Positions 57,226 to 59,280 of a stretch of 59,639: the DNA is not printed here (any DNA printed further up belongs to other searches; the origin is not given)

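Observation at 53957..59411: CydA-only cytochrome-bd-like protein operonic with two membrane-anchored trihaem cytochromes c, one fused to an EB_dh/DOMON-like domain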

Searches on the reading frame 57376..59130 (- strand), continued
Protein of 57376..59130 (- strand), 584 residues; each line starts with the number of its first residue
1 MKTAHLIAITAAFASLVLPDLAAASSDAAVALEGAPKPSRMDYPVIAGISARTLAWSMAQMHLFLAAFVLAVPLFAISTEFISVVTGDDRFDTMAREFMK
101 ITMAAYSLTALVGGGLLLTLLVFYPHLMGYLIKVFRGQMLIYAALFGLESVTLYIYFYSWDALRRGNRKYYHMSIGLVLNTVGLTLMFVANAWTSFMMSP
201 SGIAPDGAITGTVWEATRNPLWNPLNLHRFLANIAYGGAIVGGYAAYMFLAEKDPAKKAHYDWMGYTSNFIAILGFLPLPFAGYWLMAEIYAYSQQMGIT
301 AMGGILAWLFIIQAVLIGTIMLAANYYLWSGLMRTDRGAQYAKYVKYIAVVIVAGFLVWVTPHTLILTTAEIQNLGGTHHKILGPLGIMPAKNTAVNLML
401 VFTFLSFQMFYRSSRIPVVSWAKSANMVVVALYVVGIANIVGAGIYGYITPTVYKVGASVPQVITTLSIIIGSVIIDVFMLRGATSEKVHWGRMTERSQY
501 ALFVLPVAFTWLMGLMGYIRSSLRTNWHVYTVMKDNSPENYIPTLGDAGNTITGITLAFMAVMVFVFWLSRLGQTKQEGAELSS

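Call 31: search_protein_families(library=pfam, proteins=[L056:2577-4934:-, L056:441-2501:-, L080:15166-15885:+, L080:15970-16575:+, L042:14888-15874:+, L056:14982-15608:+], max_evalue=0.01)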
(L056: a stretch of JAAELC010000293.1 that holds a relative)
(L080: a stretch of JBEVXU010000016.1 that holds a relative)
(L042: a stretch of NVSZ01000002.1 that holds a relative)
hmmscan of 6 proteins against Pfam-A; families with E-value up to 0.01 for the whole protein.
L056:2577-4934:- (785 aa): 2 families
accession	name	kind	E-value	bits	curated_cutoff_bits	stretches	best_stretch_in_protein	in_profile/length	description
PF08369.16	PCP_red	-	3.1e-41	139.6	32.5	4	417-460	1-44/45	Proto-chlorophyllide reductase 57 kD subunit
PF00582.32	Usp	-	1.9e-34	119.7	24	2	74-233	2-141/141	Universal stress protein family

L056:441-2501:- (686 aa): 4 families
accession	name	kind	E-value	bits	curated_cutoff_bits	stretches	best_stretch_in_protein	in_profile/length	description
PF08369.16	PCP_red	-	2e-33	114.6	32.5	4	369-410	1-42/45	Proto-chlorophyllide reductase 57 kD subunit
PF04055.27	Radical_SAM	-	4e-24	86.1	29.5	1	19-180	1-166/166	Radical SAM superfamily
PF13186.11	SPASM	-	3.1e-06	27.8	21.5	1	261-320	1-67/67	Iron-sulfur cluster-binding domain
PF13353.11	Fer4_12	-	7.8e-05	23.4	22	1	24-93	14-82/137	4Fe-4S single cluster domain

L080:15166-15885:+ (239 aa): 2 families
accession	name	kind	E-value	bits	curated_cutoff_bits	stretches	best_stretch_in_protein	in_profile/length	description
PF04452.19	Methyltrans_RNA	-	3e-32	111.9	23.9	1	73-234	3-164/165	RNA methyltransferase domain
PF20260.4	PUA_4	-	3.6e-08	33.8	23.9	1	21-65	3-47/48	RNA methyltransferase PUA domain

L080:15970-16575:+ (201 aa): 3 families
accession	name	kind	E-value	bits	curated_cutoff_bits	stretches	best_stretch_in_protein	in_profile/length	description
PF02630.20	SCO1-SenC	-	1.6e-41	141.8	22.8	1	42-176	1-133/134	SCO1/SenC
PF00578.27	AhpC-TSA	-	1.3e-07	32.1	26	1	44-179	7-123/124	AhpC/TSA family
PF13905.12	Thioredoxin_8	-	0.0025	18.6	27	1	61-117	1-51/94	Thioredoxin-like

L042:14888-15874:+ (328 aa): 4 families
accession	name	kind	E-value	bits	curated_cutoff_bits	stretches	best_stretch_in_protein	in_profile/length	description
PF06463.18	Mob_synth_C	-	4.3e-35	120.9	37.4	1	185-305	4-127/128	Molybdenum Cofactor Synthesis C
PF04055.27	Radical_SAM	-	5.2e-34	118.3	29.5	1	14-177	1-166/166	Radical SAM superfamily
PF13353.11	Fer4_12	-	1.4e-07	32.3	22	1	18-122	13-114/137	4Fe-4S single cluster domain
PF19238.5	Radical_SAM_2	-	0.0036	17.4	26.7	0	104-169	67-132/151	Radical SAM-like domain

L056:14982-15608:+ (208 aa): 2 families
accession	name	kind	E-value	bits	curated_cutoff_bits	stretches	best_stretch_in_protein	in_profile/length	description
PF02630.20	SCO1-SenC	-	5.7e-41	140.1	22.8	1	49-183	1-133/134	SCO1/SenC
PF00578.27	AhpC-TSA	-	2.8e-07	30.9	26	1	51-186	7-123/124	AhpC/TSA family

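Call 33: search_protein_families(library=ncbifam, proteins=[L056:2577-4934:-, L056:441-2501:-], max_evalue=0.001)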
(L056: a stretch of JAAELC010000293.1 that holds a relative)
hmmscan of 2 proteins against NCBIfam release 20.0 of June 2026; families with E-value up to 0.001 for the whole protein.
L056:2577-4934:- (785 aa): 4 families
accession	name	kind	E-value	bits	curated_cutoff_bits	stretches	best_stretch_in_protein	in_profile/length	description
TIGR01278.1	DPOR_BchB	equivalog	4.7e-23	81.8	490.35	2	409-463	456-510/512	ferredoxin:protochlorophyllide reductase (ATP-dependent) subunit B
NF002789.0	PRK02910.1-3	equivalog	1.8e-22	80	509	2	406-464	475-533/535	ferredoxin:protochlorophyllide reductase (ATP-dependent) subunit B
NF002790.0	PRK02910.1-4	equivalog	1.1e-14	54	912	0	407-463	471-527/530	ferredoxin:protochlorophyllide reductase (ATP-dependent) subunit B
NF008380.0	PRK11175.1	equivalog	3.6e-06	26.1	227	0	324-398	223-298/313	universal stress protein UspE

L056:441-2501:- (686 aa): 83 families (the best 25 are shown)
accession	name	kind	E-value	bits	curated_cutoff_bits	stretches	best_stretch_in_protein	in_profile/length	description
TIGR04055.1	rSAM_NirJ2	equivalog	3e-94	316.2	500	1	16-348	1-324/326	putative heme d1 biosynthesis radical SAM protein NirJ2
TIGR04545.1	rSAM_ahbD_hemeb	equivalog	1.7e-92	310.5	500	1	16-350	1-339/339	heme b synthase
TIGR04053.2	TIGR04053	equivalog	2.5e-77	260.6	395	2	15-249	8-241/366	TIGR04053 family radical SAM/SPASM domain-containing protein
TIGR04347.1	pseudo_SAM_Halo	equivalog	2.8e-51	175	525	1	17-347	40-384/390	TIGR04347 family pseudo-SAM/SPASM protein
TIGR04054.1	rSAM_NirJ1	equivalog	5.7e-44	150.3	650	1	17-346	38-380/387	putative heme d1 biosynthesis radical SAM protein NirJ1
TIGR04051.1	rSAM_NirJ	equivalog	2.1e-43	148.6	515.45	1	18-346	5-346/354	heme d1 biosynthesis radical SAM protein NirJ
TIGR04303.1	GeoRSP_rSAM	equivalog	3e-43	148.6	400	1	19-346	9-324/325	GeoRSP system radical SAM/SPASM protein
NF050035.1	rSAM_WgK_link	exception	5.6e-43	147.3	650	1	15-349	9-364/367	radical SAM/SPASM peptide maturase WgkB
TIGR04546.1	rSAM_ahbC_deAc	equivalog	7.2e-42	143.5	650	1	16-346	40-383/390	12,18-didecarboxysiroheme deacetylase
TIGR04133.1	rSAM_w_lipo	hypoth_equivalog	1.7e-37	129.2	425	1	16-327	25-329/350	TIGR04133 family radical SAM/SPASM protein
TIGR03962.1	mycofact_rSAM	equivalog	6.4e-36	124.2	265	1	17-348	14-333/339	mycofactocin radical SAM maturase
TIGR02109.1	PQQ_syn_pqqE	equivalog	1.7e-33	116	381.35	1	17-355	9-339/358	pyrroloquinoline quinone biosynthesis protein PqqE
TIGR04340.1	rSAM_ACGX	hypoth_equivalog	7.6e-33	114.1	400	1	15-349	3-340/341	radical SAM/SPASM domain protein, ACGX system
TIGR04082.1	rSAM_for_selen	equivalog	2.2e-30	105.9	350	1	8-346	192-515/516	thio(seleno)oxazole modification radical SAM maturase SbtM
TIGR04251.1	SCM_rSAM_ScmF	equivalog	6.4e-29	101.4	400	1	17-346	6-339/353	SynChlorMet cassette radical SAM/SPASM protein ScmF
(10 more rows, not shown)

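Call 34: predict_structure(alignment_id=A1)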
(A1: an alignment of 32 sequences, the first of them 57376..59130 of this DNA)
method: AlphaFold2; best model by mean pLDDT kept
length: 584 residues; sequences in the alignment: 32
mean_pLDDT: 71.1   pTM: 0.75
mean pLDDT of the five models: 71.1, 68.7, 66.3, 64.7, 57.7
residues with pLDDT >= 90: 36; 70-90: 305; 50-70: 142; < 50: 101
segments of 3 or more residues with pLDDT < 50: 19-31, 197-202, 219-222, 285-305, 362-386, 521-542, 575-577, 582-584
pLDDT, mean of each block of 10 residues (from residue 1): 81 66 44 54 61 68 73 87 87 89 81 73 69 63 76 88 81 88 73 52 55 52 56 81 91 88 88 69 50 43 50 73 85 85 82 70 46 43 50 75 87 88 89 90 73 58 85 90 86 85 84 67 41 43 59 83 86 54 45
secondary structure, 60 per line:
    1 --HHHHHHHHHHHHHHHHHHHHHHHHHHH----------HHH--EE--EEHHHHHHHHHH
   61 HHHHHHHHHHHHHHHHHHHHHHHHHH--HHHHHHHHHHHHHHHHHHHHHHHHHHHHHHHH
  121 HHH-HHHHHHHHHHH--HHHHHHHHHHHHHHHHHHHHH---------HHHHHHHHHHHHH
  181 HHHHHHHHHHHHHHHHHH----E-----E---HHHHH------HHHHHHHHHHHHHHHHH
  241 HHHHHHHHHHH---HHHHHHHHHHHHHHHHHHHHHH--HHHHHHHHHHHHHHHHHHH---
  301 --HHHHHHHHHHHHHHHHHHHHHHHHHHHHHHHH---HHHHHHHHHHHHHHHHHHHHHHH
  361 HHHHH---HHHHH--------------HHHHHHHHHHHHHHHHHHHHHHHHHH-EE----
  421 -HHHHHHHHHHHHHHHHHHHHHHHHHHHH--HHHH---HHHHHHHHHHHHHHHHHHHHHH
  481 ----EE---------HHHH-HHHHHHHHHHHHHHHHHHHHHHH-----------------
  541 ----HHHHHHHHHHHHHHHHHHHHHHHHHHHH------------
elements in order: H3-29 H51-86 H89-123 H125-135 H138-158 H168-198 H213-217 H224-251 H255-276 H279-297 H303-334 H338-365 H369-373 H388-413 H422-449 H452-455 H459-480 H496-499 H501-523 H545-572

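Call 36: search_protein_families(library=pfam, proteins=[L042:16450-20094:-, L025:276-3887:-, L032:7907-9262:-, L032:6407-7873:-, L039:7788-8942:-, L039:5021-6508:-, L063:17669-19183:+, L063:16264-17268:-, L042:5666-8023:+, L042:8029-9444:+], max_evalue=0.001)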
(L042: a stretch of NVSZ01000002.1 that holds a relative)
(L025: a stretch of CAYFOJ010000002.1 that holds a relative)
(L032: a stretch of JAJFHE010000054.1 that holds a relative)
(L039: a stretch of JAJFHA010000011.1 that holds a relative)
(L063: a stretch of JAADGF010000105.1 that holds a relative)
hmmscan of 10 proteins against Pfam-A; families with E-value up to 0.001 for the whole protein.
L042:16450-20094:- (1214 aa): 2 families
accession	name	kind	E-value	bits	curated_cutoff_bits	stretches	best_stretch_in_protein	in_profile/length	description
PF07228.17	SpoIIE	-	1.2e-16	61.6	25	1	1015-1213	3-190/192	Stage II sporulation protein E (SpoIIE)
PF00497.25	SBP_bac_3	-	5.6e-15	55.7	26.4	1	281-496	2-131/132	Bacterial extracellular solute-binding proteins, family 3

L025:276-3887:- (1203 aa): 0 families

L032:7907-9262:- (451 aa): 1 family
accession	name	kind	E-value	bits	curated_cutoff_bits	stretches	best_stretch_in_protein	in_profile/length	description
PF00120.29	Gln-synt_C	-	1.3e-68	232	24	1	113-447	3-344/344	Glutamine synthetase, catalytic domain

L032:6407-7873:- (488 aa): 2 families
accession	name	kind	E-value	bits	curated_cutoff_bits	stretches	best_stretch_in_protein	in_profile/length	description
PF00120.29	Gln-synt_C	-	3.1e-75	253.8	24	2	302-483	159-344/344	Glutamine synthetase, catalytic domain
PF03951.24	Gln-synt_N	-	1.9e-05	24.6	33.4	1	85-116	49-81/82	Glutamine synthetase, beta-Grasp domain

L039:7788-8942:- (384 aa): 1 family
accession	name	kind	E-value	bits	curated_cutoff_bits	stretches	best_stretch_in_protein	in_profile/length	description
PF02541.22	Ppx-GppA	-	1e-48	166.7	27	1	53-355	2-282/285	Ppx/GppA phosphatase family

L039:5021-6508:- (495 aa): 7 families
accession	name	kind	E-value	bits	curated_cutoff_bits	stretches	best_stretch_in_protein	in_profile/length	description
PF00478.31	IMPDH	-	1.4e-159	531.2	25.6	1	16-480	2-345/345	IMP dehydrogenase / GMP reductase domain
PF00571.33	CBS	-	6.2e-23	81.3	24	2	100-149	5-54/57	CBS domain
PF03060.21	NMO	-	2.1e-16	60.7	28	2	264-381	123-236/331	Nitronate monooxygenase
PF01070.24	FMN_dh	-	2.4e-07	30.6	24.9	1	266-368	209-303/350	FMN-dependent dehydrogenase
PF00977.27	His_biosynth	-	0.00013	21.9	23.6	0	330-369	65-104/228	Histidine biosynthesis protein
PF01645.23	Glu_synthase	-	0.00014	21.6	20.4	1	285-368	215-305/369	Conserved region in glutamate synthase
PF04131.20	NanE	-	0.00076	19.2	27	1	241-372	58-178/192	Putative N-acetylmannosamine-6-phosphate epimerase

L063:17669-19183:+ (504 aa): 3 families
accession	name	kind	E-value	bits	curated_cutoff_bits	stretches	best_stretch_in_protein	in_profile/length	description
PF01464.25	SLT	-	8.9e-17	61.2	21.3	1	340-453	9-110/117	Transglycosylase SLT domain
PF00498.31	FHA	-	3e-12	47.2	20.7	1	54-104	2-53/67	FHA domain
PF16697.10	Yop-YscD_cpl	-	1.1e-08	35.7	33.2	1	51-116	17-83/94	Inner membrane component of T3SS, cytoplasmic domain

L063:16264-17268:- (334 aa): 1 family
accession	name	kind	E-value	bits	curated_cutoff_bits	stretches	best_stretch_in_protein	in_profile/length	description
PF00565.23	SNase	-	1.1e-10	42.3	21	1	67-179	2-107/107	Staphylococcal nuclease homologue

L042:5666-8023:+ (785 aa): 8 families
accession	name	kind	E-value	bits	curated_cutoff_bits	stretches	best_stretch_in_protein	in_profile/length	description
PF02518.31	HATPase_c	-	2.7e-24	86.2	26.4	1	666-777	2-110/111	Histidine kinase-, DNA gyrase B-, and HSP90-like ATPase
PF00989.32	PAS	-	1.1e-23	83.8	22.6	1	421-527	6-113/113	PAS fold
PF13426.13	PAS_9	-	3.9e-20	72.5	27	1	427-528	2-102/103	PAS domain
PF02743.24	dCache_1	-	9.8e-13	48.6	45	1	49-324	2-240/240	Cache domain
PF08447.18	PAS_3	-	5.8e-12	46.2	25.6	1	440-524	3-89/89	PAS fold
PF00672.30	HAMP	-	3.9e-10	40.4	25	1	359-409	2-52/53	HAMP domain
PF08448.16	PAS_4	-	5e-10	40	23.1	1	422-531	1-109/110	PAS fold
PF00512.31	HisKA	-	6.7e-09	36.1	26.9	1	558-620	3-63/66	His Kinase A (phospho-acceptor) domain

L042:8029-9444:+ (471 aa): 11 families
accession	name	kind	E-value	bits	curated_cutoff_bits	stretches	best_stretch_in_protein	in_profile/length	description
PF00158.32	Sigma54_activat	-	2.3e-67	226.3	20.2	1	143-309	1-167/168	Sigma-54 interaction domain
PF00072.30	Response_reg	-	2.2e-29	102.3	30.2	1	5-114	2-111/111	Response regulator receiver domain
PF25601.1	AAA_lid_14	-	2.5e-26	91.7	27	1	315-395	1-81/87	AAA+ ATPase lid domain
PF14532.12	Sigma54_activ_2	-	1.3e-22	80.9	25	1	144-314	1-138/138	Sigma-54 interaction domain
PF07728.20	AAA_5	-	9.2e-10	39.1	22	1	167-285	2-123/139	AAA domain (dynein-related subfamily)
PF07724.20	AAA_2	-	5.2e-08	33.5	27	1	165-296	4-136/166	AAA domain (Cdc48 subfamily)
PF00004.35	AAA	-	2.2e-05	25.3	21.2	1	167-289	1-116/131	ATPase family associated with various cellular activities (AAA)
PF02954.25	HTH_8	-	5.2e-05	23.3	22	1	412-452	2-42/42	Bacterial regulatory protein, Fis family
PF01078.27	Mg_chelatase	-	0.00013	21.8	20.3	0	222-265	93-136/207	Magnesium chelatase, subunit ChlI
PF06490.17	FleQ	-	0.00016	22.4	22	1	3-116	1-106/108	Flagellar regulatory protein FleQ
PF13191.12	AAA_16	-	0.00054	20.9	32.6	1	147-219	6-85/167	AAA ATPase domain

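Call 39: fold_search(model_id=the predicted structure, library=pdb)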
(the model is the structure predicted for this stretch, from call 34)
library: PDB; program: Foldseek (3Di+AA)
matches with E <= 10: 481; with E <= 0.001: 10
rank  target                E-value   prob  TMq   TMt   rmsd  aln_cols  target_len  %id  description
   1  7oy2_C                7.7e-08  1.00  0.41  0.51  20.3       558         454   16  High resolution structure of cytochrome bd-II oxidase from E. coli (released 2021-12-15)
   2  6rx4_A                1.2e-07  1.00  0.40  0.48  21.2       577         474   18  THE STRUCTURE OF BD OXIDASE FROM ESCHERICHIA COLI (released 2019-11-20)
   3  7ose_A                1.8e-07  1.00  0.38  0.43  18.4       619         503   14  cytochrome bd-II type oxidase with bound aurachin D (released 2021-11-17)
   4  6rko_A                3.5e-07  1.00  0.40  0.51  20.0       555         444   16  Cryo-EM structure of the E. coli cytochrome bd-I oxidase at 2.68 A resolution (released 2019-10-16)
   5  9r2g_A                2.1e-05  1.00  0.38  0.56  20.3       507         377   16  Cytochrome bd II oxidase qOR-2 type from Mycobacterium smegmatis (released 2026-03-04)
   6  8b4o_A                3.1e-05  1.00  0.38  0.48  15.8       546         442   13  Cryo-EM structure of cytochrome bd oxidase from C. glutamicum (released 2022-12-28)
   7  5doq_A                4.3e-05  1.00  0.36  0.47  20.6       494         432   14  The structure of bd oxidase from Geobacillus thermodenitrificans (released 2016-05-04)
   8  9fka_A                8.1e-05  1.00  0.37  0.46  20.3       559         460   12  Cryo-EM structure of the reduced cytochrome bd oxidase from M. tuberculosis (released 2025-02-12)
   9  7d5i_A                2.4e-04  1.00  0.39  0.49  18.1       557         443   12  Structure of Mycobacterium smegmatis bd complex in the apo-form. (released 2021-06-23)
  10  7nkz_A                6.9e-04  1.00  0.41  0.51  12.4       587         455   10  Cryo-EM structure of the cytochrome bd oxidase from M. tuberculosis at 2.5 A resolution (released 2021-09-22)
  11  8y6i_A                2.6e-02  0.23  0.14  0.13  33.0       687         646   10  P-glycoprotein in complex with UIC2 Fab and triple elacridar molecules in nanodisc (released 2024-04-17)
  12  7oy2_B                3.4e-02  0.97  0.26  0.36  20.1       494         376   10  High resolution structure of cytochrome bd-II oxidase from E. coli (released 2021-12-15)
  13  6afv_A                4.8e-02  0.23  0.14  0.12  29.4       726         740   11  Proton pyrophosphatase-L555K mutant (released 2019-04-10)
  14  3c8t                  1.1e-01  0.35  0.15  0.19  30.0       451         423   11  Crystal structure of fumarate lyase from Mesorhizobium sp. BNC1 (released 2008-03-11)
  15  5gpj_B                1.1e-01  0.16  0.13  0.12  30.1       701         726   11  Crystal Structure of Proton-Pumping Pyrophosphatase (released 2016-12-28)
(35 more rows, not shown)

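Call 80: search_protein_representatives(protein=window:57376-59130:-)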
Query: 584 residues. Proteins with E-value up to 0.001 (for the whole library): 891; up to 1e-10: 529; up to 1e-30: 150. The best 150 are listed.
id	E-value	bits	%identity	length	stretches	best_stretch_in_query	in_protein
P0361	1.8e-164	565.4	48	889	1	37-577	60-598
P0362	6.4e-147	507.5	48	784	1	47-575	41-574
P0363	2.9e-144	498.7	43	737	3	114-437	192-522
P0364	5.1e-144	497.9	43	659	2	16-469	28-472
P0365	1.6e-140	486.3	46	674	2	34-449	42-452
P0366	5.0e-137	474.8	42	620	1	6-575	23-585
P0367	1.3e-129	450.4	41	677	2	138-577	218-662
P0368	1.3e-127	443.8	42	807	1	17-570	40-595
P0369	2.4e-127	442.9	44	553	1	42-570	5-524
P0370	2.7e-123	429.5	44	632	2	165-570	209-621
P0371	3.9e-123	429.0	42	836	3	156-441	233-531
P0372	2.1e-121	423.2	43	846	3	167-462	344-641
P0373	7.2e-121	421.5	40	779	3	165-505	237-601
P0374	6.9e-119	414.9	47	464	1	153-578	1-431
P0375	8.3e-118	411.4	52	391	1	196-571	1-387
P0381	4.0e-100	353.0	34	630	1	19-576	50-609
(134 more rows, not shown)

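Call 81: find_encoding_contigs(protein=P0366, flank=10000, max_places=2)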
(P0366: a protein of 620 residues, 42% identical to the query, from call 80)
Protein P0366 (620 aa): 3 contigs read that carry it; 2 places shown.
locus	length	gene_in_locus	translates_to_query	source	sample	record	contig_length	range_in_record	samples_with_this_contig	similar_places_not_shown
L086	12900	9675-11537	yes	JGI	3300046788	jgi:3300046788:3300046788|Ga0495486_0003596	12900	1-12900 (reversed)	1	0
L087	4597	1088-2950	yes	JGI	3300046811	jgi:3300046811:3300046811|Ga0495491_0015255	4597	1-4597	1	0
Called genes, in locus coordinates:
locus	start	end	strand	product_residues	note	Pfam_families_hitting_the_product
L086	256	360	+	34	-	-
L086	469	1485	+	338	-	PF04055:Radical_SAM, PF11946:DUF3463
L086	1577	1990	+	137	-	-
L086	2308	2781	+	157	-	-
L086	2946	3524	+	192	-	PF13442:Cytochrome_CBB3 (weak)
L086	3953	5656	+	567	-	PF01654:Cyt_bd_oxida_I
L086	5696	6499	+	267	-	PF00034:Cytochrom_C (weak)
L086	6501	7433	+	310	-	PF00355:Rieske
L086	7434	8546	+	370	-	PF00033:Cytochrome_B, PF13631:Cytochrom_B_N_2, PF00032:Cytochrom_B_C (weak)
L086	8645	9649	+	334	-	-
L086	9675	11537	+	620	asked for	PF01654:Cyt_bd_oxida_I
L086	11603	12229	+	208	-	PF00034:Cytochrom_C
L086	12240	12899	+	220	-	?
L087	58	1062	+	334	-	-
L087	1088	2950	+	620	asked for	PF01654:Cyt_bd_oxida_I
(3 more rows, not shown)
